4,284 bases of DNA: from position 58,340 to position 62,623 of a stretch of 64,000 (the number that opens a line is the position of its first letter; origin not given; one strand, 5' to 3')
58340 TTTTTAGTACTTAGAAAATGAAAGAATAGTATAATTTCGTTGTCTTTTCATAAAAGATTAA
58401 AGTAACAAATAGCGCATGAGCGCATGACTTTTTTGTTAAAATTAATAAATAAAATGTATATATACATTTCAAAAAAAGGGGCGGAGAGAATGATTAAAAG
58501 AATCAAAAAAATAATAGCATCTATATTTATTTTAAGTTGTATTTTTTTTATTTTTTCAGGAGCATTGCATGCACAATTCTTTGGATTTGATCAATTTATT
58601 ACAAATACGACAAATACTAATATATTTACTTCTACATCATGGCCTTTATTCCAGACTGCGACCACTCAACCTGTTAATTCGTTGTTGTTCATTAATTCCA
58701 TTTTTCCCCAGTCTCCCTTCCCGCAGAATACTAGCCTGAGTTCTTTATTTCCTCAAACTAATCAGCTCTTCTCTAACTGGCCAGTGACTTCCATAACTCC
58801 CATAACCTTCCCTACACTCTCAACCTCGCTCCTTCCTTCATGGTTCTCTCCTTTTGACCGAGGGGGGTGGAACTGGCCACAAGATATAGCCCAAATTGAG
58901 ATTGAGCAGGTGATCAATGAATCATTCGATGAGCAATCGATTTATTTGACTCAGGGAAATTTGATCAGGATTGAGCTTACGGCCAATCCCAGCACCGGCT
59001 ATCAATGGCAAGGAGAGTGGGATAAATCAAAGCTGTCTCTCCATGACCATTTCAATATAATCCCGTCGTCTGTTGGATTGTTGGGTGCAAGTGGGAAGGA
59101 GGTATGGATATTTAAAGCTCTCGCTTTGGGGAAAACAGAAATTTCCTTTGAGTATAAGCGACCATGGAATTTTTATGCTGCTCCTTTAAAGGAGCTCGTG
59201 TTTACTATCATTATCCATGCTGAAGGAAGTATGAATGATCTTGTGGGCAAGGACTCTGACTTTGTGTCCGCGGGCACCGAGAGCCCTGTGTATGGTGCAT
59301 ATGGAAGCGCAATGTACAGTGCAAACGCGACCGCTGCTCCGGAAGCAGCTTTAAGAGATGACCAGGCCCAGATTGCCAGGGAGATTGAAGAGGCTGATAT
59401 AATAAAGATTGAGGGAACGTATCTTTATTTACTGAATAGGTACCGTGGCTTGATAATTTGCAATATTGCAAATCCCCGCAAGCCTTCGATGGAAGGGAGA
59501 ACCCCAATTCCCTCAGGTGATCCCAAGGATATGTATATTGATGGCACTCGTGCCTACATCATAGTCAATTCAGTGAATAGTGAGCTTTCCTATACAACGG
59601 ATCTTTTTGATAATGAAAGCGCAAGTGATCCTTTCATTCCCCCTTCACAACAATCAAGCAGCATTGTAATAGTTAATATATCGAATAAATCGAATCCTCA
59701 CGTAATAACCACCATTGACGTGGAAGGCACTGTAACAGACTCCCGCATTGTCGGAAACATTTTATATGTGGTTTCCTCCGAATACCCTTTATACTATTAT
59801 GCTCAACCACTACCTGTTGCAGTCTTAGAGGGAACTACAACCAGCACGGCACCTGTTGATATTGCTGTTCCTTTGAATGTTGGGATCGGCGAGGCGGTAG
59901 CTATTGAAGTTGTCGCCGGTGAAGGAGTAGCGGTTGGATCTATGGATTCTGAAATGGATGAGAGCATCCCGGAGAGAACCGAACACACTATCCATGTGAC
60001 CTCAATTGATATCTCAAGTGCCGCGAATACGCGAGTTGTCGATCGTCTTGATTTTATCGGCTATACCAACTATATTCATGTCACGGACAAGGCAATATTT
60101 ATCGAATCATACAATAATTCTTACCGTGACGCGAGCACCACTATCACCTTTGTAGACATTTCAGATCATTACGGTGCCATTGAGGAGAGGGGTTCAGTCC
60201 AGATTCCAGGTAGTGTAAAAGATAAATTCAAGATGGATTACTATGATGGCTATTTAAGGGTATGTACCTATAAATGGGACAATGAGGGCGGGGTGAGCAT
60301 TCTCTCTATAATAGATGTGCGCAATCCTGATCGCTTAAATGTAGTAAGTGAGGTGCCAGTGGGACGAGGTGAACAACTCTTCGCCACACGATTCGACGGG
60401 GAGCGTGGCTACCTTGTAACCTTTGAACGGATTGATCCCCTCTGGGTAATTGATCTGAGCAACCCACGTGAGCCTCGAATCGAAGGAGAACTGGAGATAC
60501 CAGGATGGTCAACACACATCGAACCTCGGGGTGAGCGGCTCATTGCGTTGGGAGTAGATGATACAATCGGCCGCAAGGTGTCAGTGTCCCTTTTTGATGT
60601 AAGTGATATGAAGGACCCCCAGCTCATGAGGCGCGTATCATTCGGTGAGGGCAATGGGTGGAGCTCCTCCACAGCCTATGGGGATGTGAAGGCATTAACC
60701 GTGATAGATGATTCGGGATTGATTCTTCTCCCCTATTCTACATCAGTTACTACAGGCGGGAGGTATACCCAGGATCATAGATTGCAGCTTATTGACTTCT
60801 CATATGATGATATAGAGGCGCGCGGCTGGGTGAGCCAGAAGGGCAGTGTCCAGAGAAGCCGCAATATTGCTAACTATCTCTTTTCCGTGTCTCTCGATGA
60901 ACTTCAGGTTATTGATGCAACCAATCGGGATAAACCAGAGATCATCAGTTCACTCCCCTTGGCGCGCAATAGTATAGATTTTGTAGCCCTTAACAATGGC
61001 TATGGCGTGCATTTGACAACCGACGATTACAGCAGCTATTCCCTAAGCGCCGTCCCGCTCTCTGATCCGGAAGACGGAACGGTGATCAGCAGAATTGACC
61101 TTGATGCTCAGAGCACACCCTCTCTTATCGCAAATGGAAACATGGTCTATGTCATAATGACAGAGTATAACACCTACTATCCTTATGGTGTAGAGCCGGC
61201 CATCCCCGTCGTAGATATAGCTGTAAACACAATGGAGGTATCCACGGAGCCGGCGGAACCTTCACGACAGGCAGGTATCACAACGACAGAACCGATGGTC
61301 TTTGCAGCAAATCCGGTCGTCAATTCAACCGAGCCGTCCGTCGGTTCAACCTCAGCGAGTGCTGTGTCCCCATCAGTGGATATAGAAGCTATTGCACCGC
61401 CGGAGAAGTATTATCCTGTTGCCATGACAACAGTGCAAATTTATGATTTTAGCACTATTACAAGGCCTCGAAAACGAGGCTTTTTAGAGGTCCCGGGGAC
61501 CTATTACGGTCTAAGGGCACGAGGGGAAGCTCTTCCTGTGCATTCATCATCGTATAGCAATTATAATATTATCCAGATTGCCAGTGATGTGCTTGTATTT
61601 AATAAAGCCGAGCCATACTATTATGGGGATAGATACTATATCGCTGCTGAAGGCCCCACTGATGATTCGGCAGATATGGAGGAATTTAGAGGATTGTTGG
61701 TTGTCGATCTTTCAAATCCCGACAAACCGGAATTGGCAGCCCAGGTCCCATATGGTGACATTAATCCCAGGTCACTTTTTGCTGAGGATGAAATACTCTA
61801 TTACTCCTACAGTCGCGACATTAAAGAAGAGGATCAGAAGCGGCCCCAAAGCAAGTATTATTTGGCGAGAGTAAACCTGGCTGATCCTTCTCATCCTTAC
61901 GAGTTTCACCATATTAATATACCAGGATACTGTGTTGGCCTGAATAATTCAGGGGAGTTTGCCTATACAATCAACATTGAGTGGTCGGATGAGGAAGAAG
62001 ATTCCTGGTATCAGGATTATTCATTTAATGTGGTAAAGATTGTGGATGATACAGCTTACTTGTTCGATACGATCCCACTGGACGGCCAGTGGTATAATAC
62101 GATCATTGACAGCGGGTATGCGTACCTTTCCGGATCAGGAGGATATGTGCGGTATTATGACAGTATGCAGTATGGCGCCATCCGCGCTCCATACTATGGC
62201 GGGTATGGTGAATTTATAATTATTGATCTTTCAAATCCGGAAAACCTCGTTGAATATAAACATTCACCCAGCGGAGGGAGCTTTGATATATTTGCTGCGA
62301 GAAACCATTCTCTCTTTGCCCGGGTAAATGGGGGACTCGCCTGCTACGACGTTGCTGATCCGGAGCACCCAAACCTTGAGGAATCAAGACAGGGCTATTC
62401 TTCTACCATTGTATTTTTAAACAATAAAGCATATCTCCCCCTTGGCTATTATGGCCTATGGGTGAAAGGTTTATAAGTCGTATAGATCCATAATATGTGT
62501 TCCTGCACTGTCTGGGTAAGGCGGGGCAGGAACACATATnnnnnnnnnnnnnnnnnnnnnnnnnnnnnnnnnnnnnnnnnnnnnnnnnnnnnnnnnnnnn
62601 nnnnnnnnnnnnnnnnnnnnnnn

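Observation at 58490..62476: Large secreted protein (about 1330 aa) fusing a chagasin-like cysteine-protease inhibitor domain to a Beta_propel-type propeller; a 726-aa paralog lies at 22334..24514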

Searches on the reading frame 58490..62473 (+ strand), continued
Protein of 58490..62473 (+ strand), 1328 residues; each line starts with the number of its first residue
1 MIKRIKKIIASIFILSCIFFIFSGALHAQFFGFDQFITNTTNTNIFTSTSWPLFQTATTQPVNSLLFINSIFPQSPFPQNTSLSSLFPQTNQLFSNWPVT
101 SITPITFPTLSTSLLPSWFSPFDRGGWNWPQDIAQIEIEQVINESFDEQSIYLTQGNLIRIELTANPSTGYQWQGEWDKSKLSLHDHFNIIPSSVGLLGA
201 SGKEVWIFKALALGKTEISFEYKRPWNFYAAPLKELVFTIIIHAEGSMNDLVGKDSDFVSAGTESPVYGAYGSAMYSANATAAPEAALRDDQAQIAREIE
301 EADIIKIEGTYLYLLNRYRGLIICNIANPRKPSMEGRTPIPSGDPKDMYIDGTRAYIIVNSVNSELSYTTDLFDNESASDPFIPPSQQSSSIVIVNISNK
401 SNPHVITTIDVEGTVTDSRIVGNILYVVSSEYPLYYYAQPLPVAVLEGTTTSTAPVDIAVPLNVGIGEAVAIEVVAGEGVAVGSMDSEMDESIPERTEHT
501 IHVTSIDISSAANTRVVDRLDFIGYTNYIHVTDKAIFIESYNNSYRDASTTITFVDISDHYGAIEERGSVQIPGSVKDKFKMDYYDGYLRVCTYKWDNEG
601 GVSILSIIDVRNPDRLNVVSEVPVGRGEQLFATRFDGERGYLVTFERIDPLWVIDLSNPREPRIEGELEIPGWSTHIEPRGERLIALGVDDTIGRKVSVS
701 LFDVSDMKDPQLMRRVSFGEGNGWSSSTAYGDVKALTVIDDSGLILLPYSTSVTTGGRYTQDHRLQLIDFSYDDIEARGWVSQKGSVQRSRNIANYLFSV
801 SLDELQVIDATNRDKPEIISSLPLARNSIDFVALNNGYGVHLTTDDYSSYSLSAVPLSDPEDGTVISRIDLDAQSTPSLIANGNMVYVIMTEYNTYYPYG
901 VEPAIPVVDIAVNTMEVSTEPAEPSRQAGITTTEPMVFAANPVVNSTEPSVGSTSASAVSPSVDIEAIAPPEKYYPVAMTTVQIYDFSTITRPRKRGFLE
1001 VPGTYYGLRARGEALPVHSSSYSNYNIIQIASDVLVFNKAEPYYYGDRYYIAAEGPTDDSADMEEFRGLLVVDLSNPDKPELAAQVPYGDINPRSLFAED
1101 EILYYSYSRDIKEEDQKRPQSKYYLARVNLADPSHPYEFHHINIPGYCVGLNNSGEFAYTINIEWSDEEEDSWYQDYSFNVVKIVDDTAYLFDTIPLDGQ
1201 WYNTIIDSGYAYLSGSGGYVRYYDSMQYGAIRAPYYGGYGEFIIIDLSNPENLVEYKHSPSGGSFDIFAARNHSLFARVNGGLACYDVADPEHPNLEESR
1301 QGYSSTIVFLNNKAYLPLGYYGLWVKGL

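Call 81: search_solved_structures(query=A4, max_evalue=1)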
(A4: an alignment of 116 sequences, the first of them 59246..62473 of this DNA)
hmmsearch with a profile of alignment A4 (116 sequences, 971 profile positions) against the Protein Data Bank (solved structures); distinct sequences matched with E-value up to 1: 2.
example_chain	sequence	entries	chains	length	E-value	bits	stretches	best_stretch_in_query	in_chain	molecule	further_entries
5hrm_A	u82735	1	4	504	0.2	12.9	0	715-730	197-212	Haloalkylphosphorus hydrolase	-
5ioj_A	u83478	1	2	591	0.39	11.9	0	647-751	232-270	Haloalkylphosphorus hydrolase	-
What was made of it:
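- Tried and rejected: Sequence-profile search of the PDB with the body found nothing significant (call 81).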

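Call 83: search_protein_families(library=pfam, proteins=[L011:7283-11848:+, L005:9893-14008:+, L008:402-4514:+, P0003, P0023, P0009], max_evalue=0.001)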
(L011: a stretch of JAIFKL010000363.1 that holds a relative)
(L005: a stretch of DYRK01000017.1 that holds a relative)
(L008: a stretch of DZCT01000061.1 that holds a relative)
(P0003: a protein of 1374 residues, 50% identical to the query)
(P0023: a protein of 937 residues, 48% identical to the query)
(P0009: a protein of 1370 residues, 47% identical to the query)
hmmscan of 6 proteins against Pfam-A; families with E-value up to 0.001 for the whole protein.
L011:7283-11848:+ (1522 aa): 5 families
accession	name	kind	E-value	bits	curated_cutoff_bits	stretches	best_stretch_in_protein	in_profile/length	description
PF09826.15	Beta_propel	-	1.7e-88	298.1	22.4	1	590-1082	10-492/495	Beta propeller domain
PF09394.16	Inhibitor_I42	-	2.1e-51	172.6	27.2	2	69-157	2-91/91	Chagasin family peptidase inhibitor I42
PF08309.17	LVIVD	-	1.3e-11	44.1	20.2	0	594-630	4-40/42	LVIVD repeat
PF00050.26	Kazal_1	-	1.6e-07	31.6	21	1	288-311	8-31/49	Kazal-type serine protease inhibitor domain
PF07648.20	Kazal_2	-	1.3e-05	25.6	22.8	1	293-323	11-48/48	Kazal-type serine protease inhibitor domain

L005:9893-14008:+ (1372 aa): 5 families
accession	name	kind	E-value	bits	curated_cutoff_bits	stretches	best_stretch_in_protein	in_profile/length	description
PF09826.15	Beta_propel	-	4e-90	303.5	22.4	1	459-933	7-492/495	Beta propeller domain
PF09394.16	Inhibitor_I42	-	1.9e-23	83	27.2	1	41-129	2-91/91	Chagasin family peptidase inhibitor I42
PF08309.17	LVIVD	-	6.2e-11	41.9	20.2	0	1127-1142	21-36/42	LVIVD repeat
PF00050.26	Kazal_1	-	2.4e-08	34.3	21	1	150-171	8-29/49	Kazal-type serine protease inhibitor domain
PF07648.20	Kazal_2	-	4.9e-07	30.2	22.8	1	150-185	5-48/48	Kazal-type serine protease inhibitor domain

L008:402-4514:+ (1371 aa): 5 families
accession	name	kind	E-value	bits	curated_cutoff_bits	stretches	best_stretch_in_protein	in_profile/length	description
PF09826.15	Beta_propel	-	2.8e-91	307.3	22.4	1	441-932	10-492/495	Beta propeller domain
PF09394.16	Inhibitor_I42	-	1.5e-23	83.3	27.2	1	39-127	2-91/91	Chagasin family peptidase inhibitor I42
PF08309.17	LVIVD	-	5.4e-15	54.9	20.2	0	445-481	4-40/42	LVIVD repeat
PF00050.26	Kazal_1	-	2.5e-07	31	21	1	139-161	8-30/49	Kazal-type serine protease inhibitor domain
PF07648.20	Kazal_2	-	1.2e-05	25.7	22.8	1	144-174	11-48/48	Kazal-type serine protease inhibitor domain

P0003 (1374 aa): 3 families
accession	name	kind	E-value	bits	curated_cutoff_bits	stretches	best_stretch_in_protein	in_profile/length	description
PF09826.15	Beta_propel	-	7.4e-92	309.2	22.4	1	398-915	9-492/495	Beta propeller domain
PF09394.16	Inhibitor_I42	-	1.7e-22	80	27.2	1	258-344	2-91/91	Chagasin family peptidase inhibitor I42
PF12690.13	BsuPI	-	7.4e-21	74.4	22.9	1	127-226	3-97/101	Intracellular proteinase inhibitor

P0023 (937 aa): 5 families
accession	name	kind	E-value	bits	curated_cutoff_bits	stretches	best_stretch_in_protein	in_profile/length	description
PF09826.15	Beta_propel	-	5.2e-66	223.9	22.4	1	557-931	10-370/495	Beta propeller domain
PF09394.16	Inhibitor_I42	-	1.9e-51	172.7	27.2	2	38-126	2-91/91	Chagasin family peptidase inhibitor I42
PF00050.26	Kazal_1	-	4.9e-07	30.1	21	1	254-289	8-49/49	Kazal-type serine protease inhibitor domain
PF07648.20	Kazal_2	-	6.4e-06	26.6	22.8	1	259-289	11-48/48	Kazal-type serine protease inhibitor domain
PF08309.17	LVIVD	-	4.1e-05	23.3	20.2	0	561-597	4-40/42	LVIVD repeat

P0009 (1370 aa): 5 families
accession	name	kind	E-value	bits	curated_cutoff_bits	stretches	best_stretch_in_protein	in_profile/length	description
PF09826.15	Beta_propel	-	5.8e-91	306.2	22.4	1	440-931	10-492/495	Beta propeller domain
PF09394.16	Inhibitor_I42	-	1.3e-23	83.5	27.2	1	38-126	2-91/91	Chagasin family peptidase inhibitor I42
PF08309.17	LVIVD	-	4.5e-15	55.1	20.2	0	444-480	4-40/42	LVIVD repeat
PF00050.26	Kazal_1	-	2.5e-07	31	21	1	138-160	8-30/49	Kazal-type serine protease inhibitor domain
PF07648.20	Kazal_2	-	1.2e-05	25.7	22.8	1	143-173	11-48/48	Kazal-type serine protease inhibitor domain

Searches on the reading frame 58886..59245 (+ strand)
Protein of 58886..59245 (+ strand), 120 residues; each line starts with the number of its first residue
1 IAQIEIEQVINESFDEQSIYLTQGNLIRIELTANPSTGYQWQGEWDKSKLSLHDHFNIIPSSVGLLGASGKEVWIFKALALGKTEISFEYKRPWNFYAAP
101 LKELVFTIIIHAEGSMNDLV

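Call 22: find_homologous_proteins(query=window:58886-59245:+, max_evalue=0.001)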
Query window:58886-59245:+: 9 candidates shared short words with the query, none scored E <= 0.001.
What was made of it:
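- Tried and rejected: The word-index protein search with the isolated I42 domain returned nothing, not even the protein itself (call 22).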

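Call 34: predict_structure(alignment_id=A1)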
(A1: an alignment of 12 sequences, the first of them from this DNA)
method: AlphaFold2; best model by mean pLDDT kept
length: 120 residues; sequences in the alignment: 12
mean_pLDDT: 86.4   pTM: 0.77
mean pLDDT of the five models: 86.4, 85.3, 84.4, 81.3, 66.3
residues with pLDDT >= 90: 81; 70-90: 19; 50-70: 16; < 50: 4
segments of 3 or more residues with pLDDT < 50: none
pLDDT, mean of each block of 10 residues (from residue 1): 71 91 94 89 96 90 63 95 96 92 95 64
secondary structure, 60 per line:
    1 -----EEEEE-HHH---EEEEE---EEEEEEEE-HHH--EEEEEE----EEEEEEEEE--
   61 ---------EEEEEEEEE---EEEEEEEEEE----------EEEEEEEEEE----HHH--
elements in order: E6-10 E18-22 E26-33 E40-45 E50-58 E70-78 E82-91 E102-111
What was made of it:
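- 58886..59245 (+): Chagasin-family (MEROPS I42) Ig-like inhibitor domain, residues 133-252. The Pfam match covers 153-239 (nt 58946-59206). AF2 pLDDT 86.4, pTM 0.77 (call 34).
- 59078..59101 (+): L4 loop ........, residues 197-204. The GxGG motif reads G-A-S-G. The loop has low model confidence, about 63 (call 34).
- On Chagasin family, MEROPS I42 / Pfam PF09394: The AF2 model has 8 strands, pLDDT 86.4 and pTM 0.77 (call 34). The loop is modelled with low confidence (call 34).
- The L4 GxGG motif is degenerate (GASG), and that loop is modelled at low confidence (call 34).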

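Call 35: search_protein_representatives(alignment_id=A1)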
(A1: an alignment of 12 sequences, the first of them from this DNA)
Query: 12 sequences, 115 profile positions. Proteins with E-value up to 0.001 (for the whole library): 19127; up to 1e-10: 9478; up to 1e-30: 182. The best 150 are listed.
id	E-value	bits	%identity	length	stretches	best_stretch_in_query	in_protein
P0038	2.4e-118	404.4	-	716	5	6-112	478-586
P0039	2.4e-117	401.2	-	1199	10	6-104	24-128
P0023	1.8e-87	304.9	-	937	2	6-113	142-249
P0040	5.9e-84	293.6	-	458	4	20-111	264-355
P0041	2.5e-79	278.7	-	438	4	9-106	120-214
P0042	4.9e-78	274.5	-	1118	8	10-113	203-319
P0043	2.4e-76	269.1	-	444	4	4-110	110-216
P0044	1.5e-75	266.5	-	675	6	16-112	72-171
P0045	1.5e-71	253.6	-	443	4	16-108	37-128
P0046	3.5e-70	249.2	-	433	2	5-114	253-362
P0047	1.2e-69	247.5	-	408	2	8-110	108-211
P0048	2.7e-69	246.3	-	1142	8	12-97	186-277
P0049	1.3e-68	244.1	-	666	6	15-104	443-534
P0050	4.2e-67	239.2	-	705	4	5-107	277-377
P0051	4.6e-65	232.7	-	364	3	4-110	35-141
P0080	1.0e-44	167.1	-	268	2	11-114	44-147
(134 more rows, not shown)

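Call 38: fold_search(model_id=the predicted structure, library=pdb)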
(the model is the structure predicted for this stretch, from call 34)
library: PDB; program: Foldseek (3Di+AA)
matches with E <= 10: 1476; with E <= 0.001: 14
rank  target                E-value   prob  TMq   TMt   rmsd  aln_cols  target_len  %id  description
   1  3m88_A                1.1e-12  1.00  0.77  0.84   2.6       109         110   30  Crystal structure of the cysteine protease inhibitor, EhICP2, from Entamoeba histolytica (released 2011-02-02)
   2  3m86_A                1.6e-12  1.00  0.78  0.84   3.2       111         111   30  Crystal structure of the cysteine protease inhibitor, EhICP2, from Entamoeba histolytica (released 2011-02-02)
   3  3m86_B                2.3e-12  1.00  0.73  0.84   3.2       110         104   28  Crystal structure of the cysteine protease inhibitor, EhICP2, from Entamoeba histolytica (released 2011-02-02)
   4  3m88_B                2.0e-11  1.00  0.71  0.82   3.4       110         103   29  Crystal structure of the cysteine protease inhibitor, EhICP2, from Entamoeba histolytica (released 2011-02-02)
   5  2nqd_A                2.1e-08  1.00  0.74  0.81   2.3       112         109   21  Crystal structure of cysteine protease inhibitor, chagasin, in complex with human cathepsin L (released 2007-07-24)
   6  6cjz_MODEL_1_A        2.9e-08  1.00  0.63  0.71   4.5       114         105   21  Solution Structure of Amebosin (released 2019-02-06)
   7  2nnr_A                5.8e-08  1.00  0.73  0.79   2.3       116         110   22  Crystal structure of chagasin, cysteine protease inhibitor from Trypanosoma cruzi (released 2007-07-24)
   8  2oul_B                8.3e-08  1.00  0.76  0.85   1.9       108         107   22  The Structure of Chagasin in Complex with a Cysteine Protease Clarifies the Binding Mode and Evolution of a New Inhibi (released 2008-02-26)
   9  2h7w_A                1.6e-07  1.00  0.76  0.84   2.0       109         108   22  Crystal structure of Chagasin, the endogenous cysteine-protease inhibitor from Trypanosoma cruzi (released 2006-10-10)
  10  2h7w_B                2.3e-07  1.00  0.74  0.82   1.9       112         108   22  Crystal structure of Chagasin, the endogenous cysteine-protease inhibitor from Trypanosoma cruzi (released 2006-10-10)
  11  3pnr_B                4.0e-06  1.00  0.62  0.58   8.5       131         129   17  Structure of PbICP-C in complex with falcipain-2 (released 2011-07-27)
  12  2wgn_MODEL_1_B        4.5e-06  1.00  0.64  0.59   5.8       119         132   25  Pseudomonas aeruginosa ICP (released 2010-07-07)
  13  7s13_C                3.3e-04  1.00  0.43  0.44   6.2       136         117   12  Crystal structure of Fab in complex with mouse CD96 dimer (released 2021-10-20)
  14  5swk_D                6.6e-04  1.00  0.50  0.58   3.6        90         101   21  Crystal structure of p53 epitope-scaffold based on a inhibitor of cysteine proteases in complex with human MDM2 (released 2017-10-18)
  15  9e7n_A                1.1e-03  0.97  0.33  0.17   8.7       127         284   12  Pfs230 D13D14 in complex with nanobody W2809 (released 2025-07-30)
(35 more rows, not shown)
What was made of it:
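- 58886..59245 (+): The 12 best Foldseek PDB hits are all ICP-family structures, TM 0.62-0.85 (call 38).
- On Chagasin family, MEROPS I42 / Pfam PF09394: The 12 best Foldseek PDB hits are all ICP-family structures: EhICP2 E 1e-12 with TM 0.77/0.84, chagasin 2oul with TM 0.76/0.85 (call 38).
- Closest known: Chagasin / ICP family. Same: Same Ig-like beta-sandwich fold, with Foldseek TM 0.62-0.85 (call 38).
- The 12 best Foldseek PDB hits are all ICP-family structures (calls 34, 38).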

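Call 77: search_protein_families(library=pfam, proteins=[P0080, P0046, P0047, P0038, P0039], max_evalue=0.001)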
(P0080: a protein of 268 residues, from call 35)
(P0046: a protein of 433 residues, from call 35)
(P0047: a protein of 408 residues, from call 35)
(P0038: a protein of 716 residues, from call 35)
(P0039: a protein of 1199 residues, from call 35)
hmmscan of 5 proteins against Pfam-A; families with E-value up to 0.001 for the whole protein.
P0080 (268 aa): 1 family
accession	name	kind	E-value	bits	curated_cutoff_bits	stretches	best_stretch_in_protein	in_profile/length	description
PF09394.16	Inhibitor_I42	-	2.1e-53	179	27.2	2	51-136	2-88/91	Chagasin family peptidase inhibitor I42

P0046 (433 aa): 1 family
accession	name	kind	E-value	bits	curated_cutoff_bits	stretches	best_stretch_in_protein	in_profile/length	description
PF09394.16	Inhibitor_I42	-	5e-51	171.4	27.2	2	266-354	2-91/91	Chagasin family peptidase inhibitor I42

P0047 (408 aa): 1 family
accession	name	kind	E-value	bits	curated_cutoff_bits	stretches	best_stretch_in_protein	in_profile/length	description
PF09394.16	Inhibitor_I42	-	9.3e-54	180.1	27.2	2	118-207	2-91/91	Chagasin family peptidase inhibitor I42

P0038 (716 aa): 1 family
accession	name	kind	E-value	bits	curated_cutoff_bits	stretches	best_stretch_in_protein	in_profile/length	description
PF09394.16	Inhibitor_I42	-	1.6e-89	294.7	27.2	5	490-580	2-91/91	Chagasin family peptidase inhibitor I42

P0039 (1199 aa): 10 families
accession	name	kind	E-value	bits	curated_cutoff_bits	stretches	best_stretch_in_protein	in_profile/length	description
PF09394.16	Inhibitor_I42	-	9.3e-174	564.8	27.2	10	35-124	1-85/91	Chagasin family peptidase inhibitor I42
PF02996.22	Prefoldin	-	6.2e-19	68.5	23.2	0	1012-1058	17-60/120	Prefoldin subunit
PF07679.22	I-set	-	1.4e-17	63.9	23.7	0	24-60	2-38/90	Immunoglobulin I-set domain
PF04051.21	TRAPP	-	1.8e-12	47.7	27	0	934-976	49-91/154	Transport protein particle (TRAPP) component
PF13927.12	Ig_3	-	4.4e-12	46.8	30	0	31-62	10-41/78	Immunoglobulin domain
PF20669.3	Exo70_N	-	3.4e-09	37.3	23.9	0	164-191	21-48/83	Exocyst complex component Exo70 N-terminal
PF23638.1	DUF7145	-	1.7e-07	31.6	28.2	0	529-557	10-38/111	Domain of unknown function (DUF7145)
PF17667.7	Pkinase_fungal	-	8.5e-07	28.5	24.1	0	91-151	158-211/387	Fungal protein kinase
PF05255.16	UPF0220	-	2.1e-06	27.8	25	0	85-132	113-160/166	Uncharacterised protein family (UPF0220)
PF16146.10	DUF4854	-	0.00054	20.7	28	0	683-735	32-84/102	Domain of unknown function (DUF4854)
